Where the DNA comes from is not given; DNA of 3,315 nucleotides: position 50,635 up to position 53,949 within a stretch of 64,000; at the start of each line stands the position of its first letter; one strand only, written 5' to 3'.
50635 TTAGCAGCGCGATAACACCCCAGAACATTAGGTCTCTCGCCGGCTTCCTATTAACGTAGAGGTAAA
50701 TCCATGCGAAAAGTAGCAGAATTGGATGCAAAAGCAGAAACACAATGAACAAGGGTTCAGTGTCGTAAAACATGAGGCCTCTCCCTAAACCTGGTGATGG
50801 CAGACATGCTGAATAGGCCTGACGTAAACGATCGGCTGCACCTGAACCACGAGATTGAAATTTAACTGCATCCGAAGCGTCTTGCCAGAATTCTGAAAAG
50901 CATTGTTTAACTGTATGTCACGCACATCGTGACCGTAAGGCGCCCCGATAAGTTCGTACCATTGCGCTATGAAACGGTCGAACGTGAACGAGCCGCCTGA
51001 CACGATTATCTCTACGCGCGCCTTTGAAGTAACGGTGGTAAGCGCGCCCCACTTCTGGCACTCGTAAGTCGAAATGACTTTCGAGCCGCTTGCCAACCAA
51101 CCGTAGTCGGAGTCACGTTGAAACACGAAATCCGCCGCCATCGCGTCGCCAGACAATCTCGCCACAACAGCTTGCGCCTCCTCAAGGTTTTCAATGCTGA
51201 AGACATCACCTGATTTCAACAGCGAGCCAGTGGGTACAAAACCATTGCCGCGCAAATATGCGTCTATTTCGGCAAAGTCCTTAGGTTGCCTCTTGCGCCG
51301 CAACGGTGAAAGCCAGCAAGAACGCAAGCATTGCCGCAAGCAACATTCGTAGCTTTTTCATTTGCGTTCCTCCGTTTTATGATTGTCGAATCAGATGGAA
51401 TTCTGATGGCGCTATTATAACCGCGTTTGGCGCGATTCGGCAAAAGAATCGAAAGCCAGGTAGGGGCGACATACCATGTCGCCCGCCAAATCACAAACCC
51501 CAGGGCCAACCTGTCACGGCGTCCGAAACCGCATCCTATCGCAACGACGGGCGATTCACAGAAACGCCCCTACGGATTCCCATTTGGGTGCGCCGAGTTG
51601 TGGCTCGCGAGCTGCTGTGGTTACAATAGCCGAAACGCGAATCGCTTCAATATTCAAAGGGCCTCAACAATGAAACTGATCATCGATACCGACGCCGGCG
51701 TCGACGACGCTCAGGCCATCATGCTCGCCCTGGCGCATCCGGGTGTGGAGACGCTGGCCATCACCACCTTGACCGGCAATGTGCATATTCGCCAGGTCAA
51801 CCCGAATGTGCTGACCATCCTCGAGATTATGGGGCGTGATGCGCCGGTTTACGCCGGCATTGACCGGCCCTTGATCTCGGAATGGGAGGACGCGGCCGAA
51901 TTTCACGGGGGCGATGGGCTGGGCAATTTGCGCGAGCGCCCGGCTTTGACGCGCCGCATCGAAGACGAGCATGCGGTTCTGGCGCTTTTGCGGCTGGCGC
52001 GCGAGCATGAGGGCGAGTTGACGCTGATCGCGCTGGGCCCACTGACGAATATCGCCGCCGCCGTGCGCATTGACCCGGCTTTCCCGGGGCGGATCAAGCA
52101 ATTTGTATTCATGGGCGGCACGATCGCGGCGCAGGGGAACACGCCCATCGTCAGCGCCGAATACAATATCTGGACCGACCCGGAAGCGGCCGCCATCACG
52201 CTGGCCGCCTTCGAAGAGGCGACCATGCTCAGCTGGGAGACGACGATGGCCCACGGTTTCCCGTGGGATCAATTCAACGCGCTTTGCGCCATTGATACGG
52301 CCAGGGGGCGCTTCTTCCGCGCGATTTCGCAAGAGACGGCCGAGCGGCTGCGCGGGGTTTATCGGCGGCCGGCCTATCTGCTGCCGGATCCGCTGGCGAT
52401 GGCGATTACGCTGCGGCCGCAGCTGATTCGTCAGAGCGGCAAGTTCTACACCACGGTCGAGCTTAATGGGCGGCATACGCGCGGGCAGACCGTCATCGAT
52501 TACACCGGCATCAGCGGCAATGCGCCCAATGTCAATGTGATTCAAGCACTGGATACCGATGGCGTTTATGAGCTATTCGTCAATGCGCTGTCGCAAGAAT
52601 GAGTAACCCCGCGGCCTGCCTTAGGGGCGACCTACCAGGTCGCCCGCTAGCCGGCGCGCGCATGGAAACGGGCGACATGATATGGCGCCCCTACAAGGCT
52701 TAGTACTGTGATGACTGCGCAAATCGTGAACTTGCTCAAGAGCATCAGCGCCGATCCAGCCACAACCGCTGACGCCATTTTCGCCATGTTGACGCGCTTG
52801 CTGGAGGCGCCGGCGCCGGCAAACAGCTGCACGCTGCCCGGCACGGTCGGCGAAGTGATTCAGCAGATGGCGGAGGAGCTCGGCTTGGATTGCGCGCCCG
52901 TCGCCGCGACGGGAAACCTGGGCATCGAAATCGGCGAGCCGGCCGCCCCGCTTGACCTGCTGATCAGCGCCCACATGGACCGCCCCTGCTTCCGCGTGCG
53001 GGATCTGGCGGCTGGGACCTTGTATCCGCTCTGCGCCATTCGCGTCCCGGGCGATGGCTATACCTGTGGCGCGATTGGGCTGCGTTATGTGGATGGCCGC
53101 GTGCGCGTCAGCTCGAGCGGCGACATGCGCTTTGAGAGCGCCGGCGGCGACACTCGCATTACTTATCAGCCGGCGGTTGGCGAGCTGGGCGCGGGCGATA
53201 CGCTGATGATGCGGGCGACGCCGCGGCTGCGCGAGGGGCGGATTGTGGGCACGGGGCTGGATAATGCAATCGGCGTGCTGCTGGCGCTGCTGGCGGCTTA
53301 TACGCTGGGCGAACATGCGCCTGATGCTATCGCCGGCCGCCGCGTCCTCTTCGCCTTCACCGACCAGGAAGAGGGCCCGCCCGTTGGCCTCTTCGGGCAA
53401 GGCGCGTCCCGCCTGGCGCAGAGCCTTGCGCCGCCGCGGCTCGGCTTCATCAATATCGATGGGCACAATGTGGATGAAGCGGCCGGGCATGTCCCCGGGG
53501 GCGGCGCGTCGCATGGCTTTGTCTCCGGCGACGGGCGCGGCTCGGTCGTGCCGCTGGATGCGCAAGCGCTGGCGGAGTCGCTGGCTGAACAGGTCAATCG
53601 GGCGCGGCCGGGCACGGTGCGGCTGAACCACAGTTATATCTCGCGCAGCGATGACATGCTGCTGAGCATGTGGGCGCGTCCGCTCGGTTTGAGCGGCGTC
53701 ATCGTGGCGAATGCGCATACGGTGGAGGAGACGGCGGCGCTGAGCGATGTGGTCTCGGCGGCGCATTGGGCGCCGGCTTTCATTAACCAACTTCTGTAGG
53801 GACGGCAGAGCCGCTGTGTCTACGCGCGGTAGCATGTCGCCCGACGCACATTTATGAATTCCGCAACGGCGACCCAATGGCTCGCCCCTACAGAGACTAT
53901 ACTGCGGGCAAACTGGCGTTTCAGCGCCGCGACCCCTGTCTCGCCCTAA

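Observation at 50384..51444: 78-nt perfectly identical promoter/5'UTR modules flank a 905-bp low-GC two-gene insert, while the adjoining signal-peptide codons have diverged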

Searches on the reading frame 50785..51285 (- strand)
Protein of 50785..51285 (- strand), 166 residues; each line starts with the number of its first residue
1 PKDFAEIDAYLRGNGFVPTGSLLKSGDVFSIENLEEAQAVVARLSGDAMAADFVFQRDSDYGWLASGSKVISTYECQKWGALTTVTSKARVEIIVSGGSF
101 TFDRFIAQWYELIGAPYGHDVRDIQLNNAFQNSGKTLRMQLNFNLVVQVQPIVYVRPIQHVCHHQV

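Call 9: search_protein_families(library=pfam, proteins=[window:50785-51285:-], max_evalue=0.01)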
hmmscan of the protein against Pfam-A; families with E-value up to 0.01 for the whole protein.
window:50785-51285:- (166 aa): 0 families

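Call 40: find_homologous_proteins(query=window:50785-51285:-, max_evalue=0.001)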
Query window:50785-51285:- (166 aa): 2 proteins with E <= 0.001 among 26 candidates.
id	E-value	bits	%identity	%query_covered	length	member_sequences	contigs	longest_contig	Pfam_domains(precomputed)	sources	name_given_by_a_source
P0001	1.3e-106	371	100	100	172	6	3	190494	-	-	-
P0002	3.6e-51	191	72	78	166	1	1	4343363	-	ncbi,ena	-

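Call 45: find_related_loci(query=A3, collection=metagenome_contigs, flank=4000)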
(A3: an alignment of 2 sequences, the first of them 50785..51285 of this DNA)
Query A3 (166 aa) in metagenome_contigs; peptide patterns used: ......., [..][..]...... (x = any residue, [..] = any of these).
254 stretches matched a pattern, but none encodes a relative of the query by tblastn (E <= 1e-3).

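Call 46: find_related_loci(query=A3, collection=viral_contigs, flank=4000)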
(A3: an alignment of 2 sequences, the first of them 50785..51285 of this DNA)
Query A3 (166 aa) in viral_contigs; peptide patterns used: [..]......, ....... (x = any residue, [..] = any of these).
262 stretches matched a pattern, but none encodes a relative of the query by tblastn (E <= 1e-3).

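Call 52: predict_structure(alignment_id=A3)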
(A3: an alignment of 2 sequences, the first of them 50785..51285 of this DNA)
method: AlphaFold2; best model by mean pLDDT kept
length: 166 residues; sequences in the alignment: 2
mean_pLDDT: 43.5   pTM: 0.34
mean pLDDT of the five models: 43.5, 38.2, 36.2, 35.5, 31.6
residues with pLDDT >= 90: 0; 70-90: 0; 50-70: 54; < 50: 112
segments of 3 or more residues with pLDDT < 50: 1-4, 14-16, 19-57, 74-88, 113-133, 146-166
pLDDT, mean of each block of 10 residues (from residue 1): 45 50 32 39 34 46 53 46 46 53 56 45 44 48 45 24 23
secondary structure, 60 per line:
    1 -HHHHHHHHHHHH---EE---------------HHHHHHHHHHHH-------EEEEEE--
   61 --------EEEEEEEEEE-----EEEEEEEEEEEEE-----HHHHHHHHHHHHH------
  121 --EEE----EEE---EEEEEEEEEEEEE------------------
elements in order: H2-13 H34-45 E53-58 E69-78 E84-96 H102-114 E123-125 E130-132 E136-148

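Call 59: search_protein_families(library=ncbifam, proteins=[window:50785-51285:-], max_evalue=0.01)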
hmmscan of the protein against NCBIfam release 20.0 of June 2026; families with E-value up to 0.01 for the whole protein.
window:50785-51285:- (166 aa): 0 families

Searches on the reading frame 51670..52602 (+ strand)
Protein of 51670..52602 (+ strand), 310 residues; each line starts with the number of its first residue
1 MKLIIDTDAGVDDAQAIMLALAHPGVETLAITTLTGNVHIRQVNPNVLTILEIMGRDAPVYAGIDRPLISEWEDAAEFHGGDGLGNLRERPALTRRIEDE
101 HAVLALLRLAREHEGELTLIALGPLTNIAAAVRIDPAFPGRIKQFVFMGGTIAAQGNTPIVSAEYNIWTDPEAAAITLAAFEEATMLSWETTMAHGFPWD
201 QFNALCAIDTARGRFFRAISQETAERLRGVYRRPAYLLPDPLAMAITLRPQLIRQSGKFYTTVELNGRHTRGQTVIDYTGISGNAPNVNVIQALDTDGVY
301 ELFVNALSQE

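Call 9: search_protein_families(library=pfam, proteins=[window:51670-52602:+], max_evalue=0.01)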
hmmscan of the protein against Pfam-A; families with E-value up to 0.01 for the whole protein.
window:51670-52602:+ (310 aa): 1 family
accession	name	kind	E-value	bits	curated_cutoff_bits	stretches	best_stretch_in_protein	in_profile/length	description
PF01156.24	IU_nuc_hydro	-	8.1e-86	288.8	34.2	1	3-300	1-296/297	Inosine-uridine preferring nucleoside hydrolase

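Call 36: find_encoding_contigs(protein=window:51670-52602:+, flank=3000, max_places=10)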
Protein window:51670-52602:+ (310 aa): 3 contigs read that carry it; 1 place shown.
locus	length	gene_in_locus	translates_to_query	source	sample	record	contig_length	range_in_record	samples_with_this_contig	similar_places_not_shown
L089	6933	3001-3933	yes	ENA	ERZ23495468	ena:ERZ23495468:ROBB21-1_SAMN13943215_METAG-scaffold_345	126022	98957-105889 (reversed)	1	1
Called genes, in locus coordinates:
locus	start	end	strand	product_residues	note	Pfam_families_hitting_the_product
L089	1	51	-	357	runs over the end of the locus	PF01555:N6_N4_Mtase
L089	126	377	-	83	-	-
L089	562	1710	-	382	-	PF02608:Bmp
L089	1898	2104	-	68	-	-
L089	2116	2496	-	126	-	-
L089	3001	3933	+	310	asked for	PF01156:IU_nuc_hydro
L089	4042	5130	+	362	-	-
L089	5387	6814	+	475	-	PF01555:N6_N4_Mtase, PF01844:HNH, PF13395:HNH_4 (weak), PF14279:HNH_5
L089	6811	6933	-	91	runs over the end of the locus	PF10387:DUF2442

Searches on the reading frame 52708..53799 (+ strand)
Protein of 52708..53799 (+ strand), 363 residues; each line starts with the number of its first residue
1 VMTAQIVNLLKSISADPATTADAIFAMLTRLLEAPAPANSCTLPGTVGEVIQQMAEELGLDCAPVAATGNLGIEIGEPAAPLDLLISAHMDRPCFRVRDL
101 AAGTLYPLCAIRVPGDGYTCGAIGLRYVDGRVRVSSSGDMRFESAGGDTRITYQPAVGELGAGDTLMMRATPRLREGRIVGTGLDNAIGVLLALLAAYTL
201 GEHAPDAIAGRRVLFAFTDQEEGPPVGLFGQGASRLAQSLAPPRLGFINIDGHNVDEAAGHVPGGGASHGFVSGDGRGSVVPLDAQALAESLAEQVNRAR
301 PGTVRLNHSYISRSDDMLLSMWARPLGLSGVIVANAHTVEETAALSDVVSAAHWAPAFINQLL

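Call 9: search_protein_families(library=pfam, proteins=[window:52708-53799:+], max_evalue=0.01)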
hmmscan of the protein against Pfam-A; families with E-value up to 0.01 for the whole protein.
window:52708-53799:+ (363 aa): 3 families
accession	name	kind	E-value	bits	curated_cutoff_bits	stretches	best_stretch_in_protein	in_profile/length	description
PF01546.33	Peptidase_M20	-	9e-05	22.9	24.6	1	172-355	21-200/206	Peptidase family M20/M25/M40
PF05343.19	Peptidase_M42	-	0.00089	18.8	23.2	1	163-239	111-179/292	M42 glutamyl aminopeptidase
PF04389.22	Peptidase_M28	-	0.0046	17.1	21.3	0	184-272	31-105/193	Peptidase family M28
